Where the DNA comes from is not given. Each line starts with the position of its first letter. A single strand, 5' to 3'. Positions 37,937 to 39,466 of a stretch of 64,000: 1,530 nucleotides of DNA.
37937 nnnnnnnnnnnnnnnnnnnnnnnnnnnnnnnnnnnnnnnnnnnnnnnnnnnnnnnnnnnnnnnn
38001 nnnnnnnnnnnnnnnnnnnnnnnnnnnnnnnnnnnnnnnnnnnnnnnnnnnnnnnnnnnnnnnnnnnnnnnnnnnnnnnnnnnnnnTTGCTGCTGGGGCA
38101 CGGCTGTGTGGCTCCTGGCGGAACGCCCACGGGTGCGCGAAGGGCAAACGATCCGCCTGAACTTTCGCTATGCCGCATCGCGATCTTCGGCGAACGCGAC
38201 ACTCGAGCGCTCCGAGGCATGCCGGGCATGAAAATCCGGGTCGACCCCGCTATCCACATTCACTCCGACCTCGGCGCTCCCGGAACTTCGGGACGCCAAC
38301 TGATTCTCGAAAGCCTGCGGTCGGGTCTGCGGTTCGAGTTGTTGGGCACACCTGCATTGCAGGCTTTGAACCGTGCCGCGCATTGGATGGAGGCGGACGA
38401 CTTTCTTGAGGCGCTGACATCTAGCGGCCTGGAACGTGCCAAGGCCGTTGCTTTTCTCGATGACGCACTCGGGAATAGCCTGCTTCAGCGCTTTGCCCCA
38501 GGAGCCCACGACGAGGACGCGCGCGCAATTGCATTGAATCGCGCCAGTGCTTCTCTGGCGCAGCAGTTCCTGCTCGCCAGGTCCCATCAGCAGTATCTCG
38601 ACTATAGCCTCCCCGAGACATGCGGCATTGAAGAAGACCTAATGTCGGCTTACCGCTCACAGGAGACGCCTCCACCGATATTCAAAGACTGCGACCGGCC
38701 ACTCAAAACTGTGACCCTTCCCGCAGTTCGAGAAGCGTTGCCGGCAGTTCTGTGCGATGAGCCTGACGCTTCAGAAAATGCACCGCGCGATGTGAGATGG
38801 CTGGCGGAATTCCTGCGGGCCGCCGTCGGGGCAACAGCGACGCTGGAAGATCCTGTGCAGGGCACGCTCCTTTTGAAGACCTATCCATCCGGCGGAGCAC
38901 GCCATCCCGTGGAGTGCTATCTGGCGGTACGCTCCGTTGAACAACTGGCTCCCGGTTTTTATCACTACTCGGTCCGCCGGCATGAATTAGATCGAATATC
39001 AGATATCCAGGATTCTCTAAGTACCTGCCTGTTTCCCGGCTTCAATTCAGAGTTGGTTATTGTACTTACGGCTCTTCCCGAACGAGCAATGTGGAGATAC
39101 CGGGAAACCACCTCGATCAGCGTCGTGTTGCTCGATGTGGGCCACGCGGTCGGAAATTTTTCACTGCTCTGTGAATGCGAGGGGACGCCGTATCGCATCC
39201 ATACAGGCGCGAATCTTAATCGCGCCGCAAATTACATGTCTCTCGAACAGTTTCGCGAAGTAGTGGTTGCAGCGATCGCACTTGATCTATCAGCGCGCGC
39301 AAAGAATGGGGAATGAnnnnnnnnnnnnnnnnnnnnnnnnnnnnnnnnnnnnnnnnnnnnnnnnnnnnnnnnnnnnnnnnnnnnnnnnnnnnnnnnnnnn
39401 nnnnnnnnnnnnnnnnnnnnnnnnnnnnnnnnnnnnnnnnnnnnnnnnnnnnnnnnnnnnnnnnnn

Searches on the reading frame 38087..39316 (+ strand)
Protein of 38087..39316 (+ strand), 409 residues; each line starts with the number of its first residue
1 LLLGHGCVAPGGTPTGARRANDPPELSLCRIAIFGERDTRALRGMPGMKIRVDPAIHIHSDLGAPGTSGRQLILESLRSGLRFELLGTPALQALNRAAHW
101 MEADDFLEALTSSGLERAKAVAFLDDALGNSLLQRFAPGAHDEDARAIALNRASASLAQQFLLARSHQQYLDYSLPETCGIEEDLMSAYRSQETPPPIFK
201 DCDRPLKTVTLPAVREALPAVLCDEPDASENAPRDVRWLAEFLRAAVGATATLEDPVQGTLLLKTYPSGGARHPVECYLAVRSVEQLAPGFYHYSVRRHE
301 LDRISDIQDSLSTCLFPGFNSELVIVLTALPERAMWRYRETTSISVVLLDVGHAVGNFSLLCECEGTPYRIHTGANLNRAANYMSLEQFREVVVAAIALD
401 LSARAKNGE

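Call 6: search_protein_families(library=pfam, proteins=[window:38087-39316:+], max_evalue=0.01)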
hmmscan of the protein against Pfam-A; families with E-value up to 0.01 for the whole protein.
window:38087-39316:+ (409 aa): 1 family
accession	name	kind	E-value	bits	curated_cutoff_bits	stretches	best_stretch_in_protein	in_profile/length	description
PF00881.29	Nitroreductase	-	0.00092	19.9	23.5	1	239-367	20-135/167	Nitroreductase family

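Call 7: search_protein_families(library=ncbifam, proteins=[window:38087-39316:+], max_evalue=0.01)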
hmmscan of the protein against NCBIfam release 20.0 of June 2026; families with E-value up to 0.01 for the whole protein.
window:38087-39316:+ (409 aa): 2 families
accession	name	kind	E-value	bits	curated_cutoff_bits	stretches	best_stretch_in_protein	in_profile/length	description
TIGR03605.1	antibiot_sagB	domain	4.2e-24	85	78.4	1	239-399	5-171/173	SagB family peptide dehydrogenase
TIGR04511.1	SagB_rel_DH_2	exception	4.5e-21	75.3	240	1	193-396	148-363/380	putative peptide maturation dehydrogenase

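Call 44: search_solved_structures(query=window:38228-39316:+, max_evalue=1)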
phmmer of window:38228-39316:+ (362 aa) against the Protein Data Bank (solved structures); distinct sequences matched with E-value up to 1: 9.
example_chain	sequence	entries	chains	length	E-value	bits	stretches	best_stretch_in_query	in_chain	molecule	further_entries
3eo7_A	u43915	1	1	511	1.8e-17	66.8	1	191-352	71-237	Putative Nitroreductase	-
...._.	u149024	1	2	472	4.1e-10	42.5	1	186-324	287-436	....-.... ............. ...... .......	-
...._B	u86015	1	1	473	4.2e-10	42.5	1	186-324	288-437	CyaGox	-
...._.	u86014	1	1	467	4.4e-10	42.4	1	186-317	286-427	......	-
6gos_C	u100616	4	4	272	0.00047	22.6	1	210-342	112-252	Microcin B17-processing protein McbC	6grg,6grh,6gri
8ca1_B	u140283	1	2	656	0.28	13.5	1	83-143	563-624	Very long-chain specific acyl-CoA dehydrogenase, mitochondrial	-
7ly5_B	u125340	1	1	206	0.29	13.4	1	215-262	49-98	BmdC, oxidase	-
7ly7_B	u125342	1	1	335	0.47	12.7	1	215-262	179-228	BmdC, Oxidase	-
7ly4_A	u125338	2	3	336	0.47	12.7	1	215-262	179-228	BmdC, Oxidase | BmdC, NRPS oxidase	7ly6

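Call 66: search_solved_structures(query=window:38228-39316:+, max_evalue=0.001, show_alignments=5)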
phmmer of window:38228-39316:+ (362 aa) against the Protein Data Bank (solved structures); distinct sequences matched with E-value up to 0.001: 5.
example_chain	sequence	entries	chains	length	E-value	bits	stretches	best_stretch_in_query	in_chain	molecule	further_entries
3eo7_A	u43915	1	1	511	1.8e-17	66.8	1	191-352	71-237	Putative Nitroreductase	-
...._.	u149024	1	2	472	4.1e-10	42.5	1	186-324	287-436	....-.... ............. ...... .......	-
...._B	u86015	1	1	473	4.2e-10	42.5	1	186-324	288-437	CyaGox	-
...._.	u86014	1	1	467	4.4e-10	42.4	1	186-317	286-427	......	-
6gos_C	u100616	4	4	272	0.00047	22.6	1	210-342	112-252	Microcin B17-processing protein McbC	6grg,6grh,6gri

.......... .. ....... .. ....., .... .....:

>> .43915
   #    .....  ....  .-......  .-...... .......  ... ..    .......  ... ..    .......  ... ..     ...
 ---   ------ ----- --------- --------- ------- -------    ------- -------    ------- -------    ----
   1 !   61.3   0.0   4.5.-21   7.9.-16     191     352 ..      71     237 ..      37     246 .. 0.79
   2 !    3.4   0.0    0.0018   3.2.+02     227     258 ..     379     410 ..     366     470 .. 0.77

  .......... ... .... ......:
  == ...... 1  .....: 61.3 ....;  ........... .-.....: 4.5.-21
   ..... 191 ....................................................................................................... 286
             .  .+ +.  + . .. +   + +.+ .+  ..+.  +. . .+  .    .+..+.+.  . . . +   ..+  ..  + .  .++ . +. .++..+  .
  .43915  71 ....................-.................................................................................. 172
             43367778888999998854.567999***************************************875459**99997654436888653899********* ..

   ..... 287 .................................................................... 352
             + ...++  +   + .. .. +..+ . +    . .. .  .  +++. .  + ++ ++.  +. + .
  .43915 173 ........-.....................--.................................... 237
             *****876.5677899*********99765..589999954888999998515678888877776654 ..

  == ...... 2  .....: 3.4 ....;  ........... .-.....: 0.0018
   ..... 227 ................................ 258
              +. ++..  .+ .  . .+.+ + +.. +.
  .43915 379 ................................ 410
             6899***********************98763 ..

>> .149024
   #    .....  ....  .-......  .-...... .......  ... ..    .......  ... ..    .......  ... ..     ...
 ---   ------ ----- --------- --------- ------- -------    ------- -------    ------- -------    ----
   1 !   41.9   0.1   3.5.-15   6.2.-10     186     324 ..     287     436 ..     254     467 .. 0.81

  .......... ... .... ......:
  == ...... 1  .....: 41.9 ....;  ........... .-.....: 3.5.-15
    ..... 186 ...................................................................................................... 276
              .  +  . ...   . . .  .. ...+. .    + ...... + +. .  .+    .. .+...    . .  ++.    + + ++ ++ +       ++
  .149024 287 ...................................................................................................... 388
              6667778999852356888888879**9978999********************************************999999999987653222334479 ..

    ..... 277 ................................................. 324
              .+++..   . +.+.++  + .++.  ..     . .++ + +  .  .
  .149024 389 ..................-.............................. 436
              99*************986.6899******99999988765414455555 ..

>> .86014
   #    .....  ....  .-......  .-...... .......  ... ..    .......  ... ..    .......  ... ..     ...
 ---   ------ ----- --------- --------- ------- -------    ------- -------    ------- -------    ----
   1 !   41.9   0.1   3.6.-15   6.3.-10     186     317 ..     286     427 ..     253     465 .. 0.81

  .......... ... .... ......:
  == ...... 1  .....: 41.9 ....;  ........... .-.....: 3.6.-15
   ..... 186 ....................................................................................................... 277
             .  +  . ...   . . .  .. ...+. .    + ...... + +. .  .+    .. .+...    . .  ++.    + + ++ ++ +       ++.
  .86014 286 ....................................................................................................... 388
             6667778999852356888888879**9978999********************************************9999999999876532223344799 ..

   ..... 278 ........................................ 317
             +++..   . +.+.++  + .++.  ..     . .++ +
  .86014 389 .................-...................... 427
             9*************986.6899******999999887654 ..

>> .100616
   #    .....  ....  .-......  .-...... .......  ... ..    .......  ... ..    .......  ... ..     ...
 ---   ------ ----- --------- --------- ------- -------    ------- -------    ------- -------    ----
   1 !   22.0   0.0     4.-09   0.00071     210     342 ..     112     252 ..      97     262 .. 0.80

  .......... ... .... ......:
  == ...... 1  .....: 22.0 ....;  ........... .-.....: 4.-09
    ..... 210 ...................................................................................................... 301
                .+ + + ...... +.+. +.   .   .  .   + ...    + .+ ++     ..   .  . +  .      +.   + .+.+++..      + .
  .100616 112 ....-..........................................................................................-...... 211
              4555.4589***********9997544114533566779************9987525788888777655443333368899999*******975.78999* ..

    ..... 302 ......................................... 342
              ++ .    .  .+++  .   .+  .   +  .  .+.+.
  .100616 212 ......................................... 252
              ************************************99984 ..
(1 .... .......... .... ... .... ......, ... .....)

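Call 93: search_dna_similar(query=window:38228-39313:+, collection=plasmids, mode=protein, max_evalue=0.001, max_rows=30)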
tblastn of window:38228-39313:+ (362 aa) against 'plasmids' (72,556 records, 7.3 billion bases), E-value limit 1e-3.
Records with a match: 90; places in all: 97; records where one place covers at least 80% of the query: 0.
Best place of each record, by identity: <60% 90.
By first word of the organism name: Sinorhizobium 19; Bacillus 12; Rhizobium 9; Mycobacterium 5; Borreliella 4; Ligilactobacillus 3; Lactiplantibacillus 3; Streptococcus 3; Streptomyces 2; Paraclostridium 2; and 25 more.
By predicted mobility (MOB-suite, as given by PLSDB): non-mobilizable 44; conjugative 28; mobilizable 18.
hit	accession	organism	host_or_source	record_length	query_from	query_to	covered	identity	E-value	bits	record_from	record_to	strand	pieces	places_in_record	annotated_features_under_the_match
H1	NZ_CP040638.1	Natrinema pallidum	Salt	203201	133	319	52%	38.8%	2e-27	120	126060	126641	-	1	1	SagB/ThcOx family dehydrogenase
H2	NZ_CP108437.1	Streptomyces sp. NBC_01281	-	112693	120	361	67%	26.7%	2e-10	70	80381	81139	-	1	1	SagB/ThcOx family dehydrogenase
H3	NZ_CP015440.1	Anoxybacillus amylolyticus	Microbial isolate,soil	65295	124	352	63%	27.2%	1e-19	98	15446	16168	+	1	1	SagB/ThcOx family dehydrogenase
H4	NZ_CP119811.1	Halorussus caseinilyticus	cell culture,coastal saline-alkali land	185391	150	343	54%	31.5%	1e-13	80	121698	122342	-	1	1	SagB/ThcOx family dehydrogenase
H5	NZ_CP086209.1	Priestia sp. J2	single cell,Peanut field soil,Peanut ...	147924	137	315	49%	32.6%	7e-17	89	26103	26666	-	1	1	SagB/ThcOx family dehydrogenase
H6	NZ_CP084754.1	Roseateles sp. XES5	Xenopus laevis,bacterial culture,swab ...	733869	154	313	44%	35.5%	4e-14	81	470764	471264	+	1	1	SagB/ThcOx family dehydrogenase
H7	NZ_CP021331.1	Maritalea myrionectae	pure culture,Lava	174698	146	341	54%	28.6%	1e-6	58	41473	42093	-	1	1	SagB/ThcOx family dehydrogenase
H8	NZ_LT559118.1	Nonomuraea gerenzanensis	-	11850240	122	319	55%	27.6%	4e-9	66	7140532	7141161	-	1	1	none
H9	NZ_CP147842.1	Salinirubellus sp. SYNS196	cell cuture,sediment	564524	153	319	46%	30.6%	5e-7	59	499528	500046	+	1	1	SagB/ThcOx family dehydrogenase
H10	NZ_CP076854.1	Rhizobium sp. WYJ-E13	Curcuma wenyujin Y.H. Chen et C. ...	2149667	139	320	50%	28.0%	1e-7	61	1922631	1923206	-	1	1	none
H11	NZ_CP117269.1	Rhizobium rhododendri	Rhododendron sp.,pure bacterial ...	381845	143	320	49%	28.4%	8e-7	59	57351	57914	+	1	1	SagB/ThcOx family dehydrogenase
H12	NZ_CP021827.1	Sinorhizobium meliloti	Medicago truncatula,Single Cell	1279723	148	341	54%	25.7%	4e-7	60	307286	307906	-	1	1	record has no annotation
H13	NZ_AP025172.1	Cupriavidus sp. P-10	-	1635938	185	352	46%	29.1%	3e-5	54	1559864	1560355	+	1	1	none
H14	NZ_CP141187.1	Hymenobacter sp. GOD-10R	single cell,Crepidiastrum sonchifolium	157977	159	315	43%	31.0%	2e-6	57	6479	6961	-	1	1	SagB/ThcOx family dehydrogenase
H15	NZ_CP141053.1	Paracoccus denitrificans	-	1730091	192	353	45%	29.9%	7e-6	56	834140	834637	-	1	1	none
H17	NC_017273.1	Thermus thermophilus SG0.5JP17-16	-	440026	196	329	37%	35.0%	2e-15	85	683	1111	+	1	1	SagB/ThcOx family dehydrogenase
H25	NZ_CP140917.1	Sinorhizobium medicae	Medicago lupulina,whole organism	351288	212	319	30%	40.4%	7e-11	71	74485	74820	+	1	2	SagB family peptide dehydrogenase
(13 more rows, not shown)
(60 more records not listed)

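Call 94: get_annotated_region(hit=H1, flank=7000)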
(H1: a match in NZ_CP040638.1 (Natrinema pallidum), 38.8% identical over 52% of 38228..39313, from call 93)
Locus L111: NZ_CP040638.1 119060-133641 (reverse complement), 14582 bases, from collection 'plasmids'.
description: Natrinema pallidum strain BOL6-1 plasmid pNPA200, complete sequence
organism: Natrinema pallidum (NCBI taxid 69527)
taxonomy: Archaea; Euryarchaeota; Halobacteria; Halobacteriales; Natrialbaceae; Natrinema; Natrinema pallidum
host: -; source: Salt; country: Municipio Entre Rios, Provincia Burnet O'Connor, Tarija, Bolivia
typing (MOB-suite, as given by PLSDB): non-mobilizable
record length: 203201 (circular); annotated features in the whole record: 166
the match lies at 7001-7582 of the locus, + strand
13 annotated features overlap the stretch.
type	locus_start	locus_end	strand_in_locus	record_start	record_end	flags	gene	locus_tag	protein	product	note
CDS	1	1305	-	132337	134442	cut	-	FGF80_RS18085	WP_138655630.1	ABC transporter ATP-binding protein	-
CDS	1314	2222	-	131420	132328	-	nikC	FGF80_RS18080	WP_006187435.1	nickel transporter permease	-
CDS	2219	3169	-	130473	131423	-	nikB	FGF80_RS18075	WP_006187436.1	nickel ABC transporter permease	-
CDS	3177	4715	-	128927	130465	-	-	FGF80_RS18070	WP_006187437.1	ABC transporter substrate-binding protein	-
CDS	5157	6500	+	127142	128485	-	-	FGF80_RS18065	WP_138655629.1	4Fe-4S binding protein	-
CDS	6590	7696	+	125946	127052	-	-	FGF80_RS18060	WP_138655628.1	SagB/ThcOx family dehydrogenase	-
CDS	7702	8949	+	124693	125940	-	-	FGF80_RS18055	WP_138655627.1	MFS transporter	GO:0055085 - transmembrane transport [Evidence IEA]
CDS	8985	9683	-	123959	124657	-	-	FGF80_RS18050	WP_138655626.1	SDR family NAD(P)-dependent oxidoreductase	-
CDS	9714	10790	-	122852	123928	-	-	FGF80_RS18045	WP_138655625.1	nitroreductase family protein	-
CDS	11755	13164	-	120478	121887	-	-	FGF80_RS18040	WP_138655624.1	sodium:solute symporter family protein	-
CDS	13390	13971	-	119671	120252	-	-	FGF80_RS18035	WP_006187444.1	DsrE/DsrF/DrsH-like family protein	-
CDS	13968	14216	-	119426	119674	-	-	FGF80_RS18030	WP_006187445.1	sulfurtransferase TusA family protein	-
CDS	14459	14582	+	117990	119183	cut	-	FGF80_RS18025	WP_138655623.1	MBL fold metallo-hydrolase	-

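Call 95: get_annotated_region(hit=H25, flank=7000)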
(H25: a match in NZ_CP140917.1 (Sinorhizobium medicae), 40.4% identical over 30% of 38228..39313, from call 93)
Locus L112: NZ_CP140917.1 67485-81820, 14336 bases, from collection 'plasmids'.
description: Sinorhizobium medicae strain ml2 plasmid pMl2, complete sequence
organism: Sinorhizobium medicae (NCBI taxid 110321)
taxonomy: Bacteria; Pseudomonadota; Alphaproteobacteria; Hyphomicrobiales; Rhizobiaceae; Sinorhizobium; Sinorhizobium medicae
host: -; source: Medicago lupulina,whole organism; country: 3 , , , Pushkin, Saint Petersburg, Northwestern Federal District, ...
typing (MOB-suite, as given by PLSDB): conjugative; replicon rep_cluster_287; relaxase MOBQ; mating-pair formation MPF_T
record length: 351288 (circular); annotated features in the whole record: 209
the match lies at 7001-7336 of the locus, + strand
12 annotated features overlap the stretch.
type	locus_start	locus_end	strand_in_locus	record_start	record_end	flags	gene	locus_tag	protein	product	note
CDS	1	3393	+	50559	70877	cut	-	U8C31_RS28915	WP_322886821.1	non-ribosomal peptide synthase/polyketide synthase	GO:0008610 - lipid biosynthetic process [Evidence IEA]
CDS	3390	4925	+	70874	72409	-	-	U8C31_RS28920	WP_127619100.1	hypothetical protein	-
CDS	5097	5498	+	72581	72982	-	-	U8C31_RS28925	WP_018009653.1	ParB N-terminal domain-containing protein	-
CDS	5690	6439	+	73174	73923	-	-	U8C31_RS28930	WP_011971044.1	hypothetical protein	-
CDS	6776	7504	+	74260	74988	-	-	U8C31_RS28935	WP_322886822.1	SagB family peptide dehydrogenase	-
CDS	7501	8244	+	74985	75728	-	-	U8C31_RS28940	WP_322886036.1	4'-phosphopantetheinyl transferase superfamily protein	-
CDS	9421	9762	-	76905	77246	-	-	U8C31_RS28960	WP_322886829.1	hypothetical protein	-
CDS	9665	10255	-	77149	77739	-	-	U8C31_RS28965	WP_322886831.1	hypothetical protein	-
CDS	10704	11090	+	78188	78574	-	-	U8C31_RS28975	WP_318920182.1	transposase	GO:0006313 - DNA transposition [Evidence IEA]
CDS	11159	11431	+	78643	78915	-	tnpB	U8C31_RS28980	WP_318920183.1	IS66 family insertion sequence element accessory protein TnpB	-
CDS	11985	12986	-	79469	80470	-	-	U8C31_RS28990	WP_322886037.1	IS30 family transposase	-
CDS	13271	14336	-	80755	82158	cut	-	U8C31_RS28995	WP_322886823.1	ISNCY family transposase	-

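Call 115: get_annotated_region(hit=H3, flank=5000)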
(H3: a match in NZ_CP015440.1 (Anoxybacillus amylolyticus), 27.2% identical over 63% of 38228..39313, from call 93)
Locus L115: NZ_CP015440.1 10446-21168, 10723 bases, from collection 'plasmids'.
description: Anoxybacillus amylolyticus strain DSM 15939 plasmid pDSM15939_2, complete sequence
organism: Anoxybacillus amylolyticus (NCBI taxid 294699)
taxonomy: Bacteria; Bacillota; Bacilli; Bacillales; Bacillaceae; Anoxybacillus; Anoxybacillus amylolyticus
host: -; source: Microbial isolate,soil; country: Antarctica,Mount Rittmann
typing (MOB-suite, as given by PLSDB): non-mobilizable
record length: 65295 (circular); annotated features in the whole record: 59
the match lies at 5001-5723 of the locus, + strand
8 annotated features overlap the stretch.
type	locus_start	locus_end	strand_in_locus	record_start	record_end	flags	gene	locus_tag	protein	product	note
CDS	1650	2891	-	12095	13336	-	-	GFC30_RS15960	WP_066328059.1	IS4 family transposase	-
CDS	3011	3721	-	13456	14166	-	-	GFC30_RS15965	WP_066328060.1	hypothetical protein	-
CDS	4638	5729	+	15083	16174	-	-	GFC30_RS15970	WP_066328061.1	SagB/ThcOx family dehydrogenase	-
CDS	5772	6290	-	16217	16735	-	-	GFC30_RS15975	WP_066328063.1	IS630 family transposase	-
CDS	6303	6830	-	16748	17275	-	-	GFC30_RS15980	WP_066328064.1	winged helix-turn-helix domain-containing protein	-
CDS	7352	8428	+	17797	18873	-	-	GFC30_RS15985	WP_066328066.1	SagB/ThcOx family dehydrogenase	-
CDS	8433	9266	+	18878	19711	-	-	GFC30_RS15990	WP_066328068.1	hypothetical protein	-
CDS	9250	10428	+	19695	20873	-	-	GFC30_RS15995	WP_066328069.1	hypothetical protein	-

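Call 116: get_annotated_region(hit=H5, flank=5000)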
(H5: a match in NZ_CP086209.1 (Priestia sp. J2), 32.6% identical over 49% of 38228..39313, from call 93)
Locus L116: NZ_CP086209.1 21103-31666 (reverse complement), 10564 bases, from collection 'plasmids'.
description: Priestia sp. J2 plasmid pA, complete sequence
organism: Priestia sp. J2 (NCBI taxid 2886505)
taxonomy: Bacteria; Bacillota; Bacilli; Bacillales; Bacillaceae; Priestia; Priestia sp. J2
host: -; source: single cell,Peanut field soil,Peanut field soil; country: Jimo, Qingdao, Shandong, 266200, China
typing (MOB-suite, as given by PLSDB): non-mobilizable; replicon rep_cluster_385
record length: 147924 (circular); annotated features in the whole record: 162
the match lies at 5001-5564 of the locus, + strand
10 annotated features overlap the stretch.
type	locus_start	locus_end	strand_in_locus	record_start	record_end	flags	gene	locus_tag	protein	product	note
CDS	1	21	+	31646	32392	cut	-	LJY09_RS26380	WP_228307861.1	ABC transporter ATP-binding protein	-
CDS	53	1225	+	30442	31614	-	-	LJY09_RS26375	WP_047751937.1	MFS transporter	GO:0055085 - transmembrane transport [Evidence IEA]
CDS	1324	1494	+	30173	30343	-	-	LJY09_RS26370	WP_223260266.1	GTP-binding protein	-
CDS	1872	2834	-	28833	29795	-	-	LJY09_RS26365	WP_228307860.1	TIGR03943 family protein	-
CDS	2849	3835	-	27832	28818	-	-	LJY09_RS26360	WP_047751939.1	permease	-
CDS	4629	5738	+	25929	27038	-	-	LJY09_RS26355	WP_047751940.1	SagB/ThcOx family dehydrogenase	-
CDS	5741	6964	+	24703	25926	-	-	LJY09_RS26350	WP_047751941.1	MFS transporter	GO:0055085 - transmembrane transport [Evidence IEA]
CDS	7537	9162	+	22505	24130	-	nikA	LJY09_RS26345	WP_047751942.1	nickel ABC transporter substrate-binding protein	GO:0015675 - nickel cation transport [Evidence IEA]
CDS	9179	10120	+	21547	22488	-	nikB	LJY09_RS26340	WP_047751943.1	nickel ABC transporter permease subunit NikB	GO:0015675 - nickel cation transport [Evidence IEA]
CDS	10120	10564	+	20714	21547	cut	nikC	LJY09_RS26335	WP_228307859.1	nickel ABC transporter permease subunit NikC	GO:0015675 - nickel cation transport [Evidence IEA]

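Call 117: get_annotated_region(hit=H17, flank=5000)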
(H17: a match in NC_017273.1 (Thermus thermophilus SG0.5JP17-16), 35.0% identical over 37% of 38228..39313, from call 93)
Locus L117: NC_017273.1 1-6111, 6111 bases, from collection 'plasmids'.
description: Thermus thermophilus SG0.5JP17-16 plasmid pTHTHE1601, complete sequence
organism: Thermus thermophilus SG0.5JP17-16 (NCBI taxid 762633)
taxonomy: Bacteria; Deinococcota; Deinococci; Thermales; Thermaceae; Thermus; Thermus thermophilus; Thermus thermophilus SG0.5JP17-16
host: -; source: -; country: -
typing (MOB-suite, as given by PLSDB): non-mobilizable; replicon rep_cluster_1121; mating-pair formation MPF_T
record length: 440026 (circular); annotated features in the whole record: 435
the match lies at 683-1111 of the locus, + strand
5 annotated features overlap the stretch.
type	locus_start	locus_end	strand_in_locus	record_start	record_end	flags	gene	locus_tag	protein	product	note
CDS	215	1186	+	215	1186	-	-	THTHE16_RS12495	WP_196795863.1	SagB/ThcOx family dehydrogenase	-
CDS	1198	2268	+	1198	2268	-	-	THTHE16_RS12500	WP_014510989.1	SagB/ThcOx family dehydrogenase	-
CDS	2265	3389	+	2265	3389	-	-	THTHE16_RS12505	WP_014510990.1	ThiF family adenylyltransferase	-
CDS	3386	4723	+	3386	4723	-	-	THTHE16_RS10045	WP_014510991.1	MATE family efflux transporter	GO:0006855 - xenobiotic transmembrane transport [Evidence IEA]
CDS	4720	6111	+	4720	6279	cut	-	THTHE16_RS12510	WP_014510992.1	hypothetical protein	-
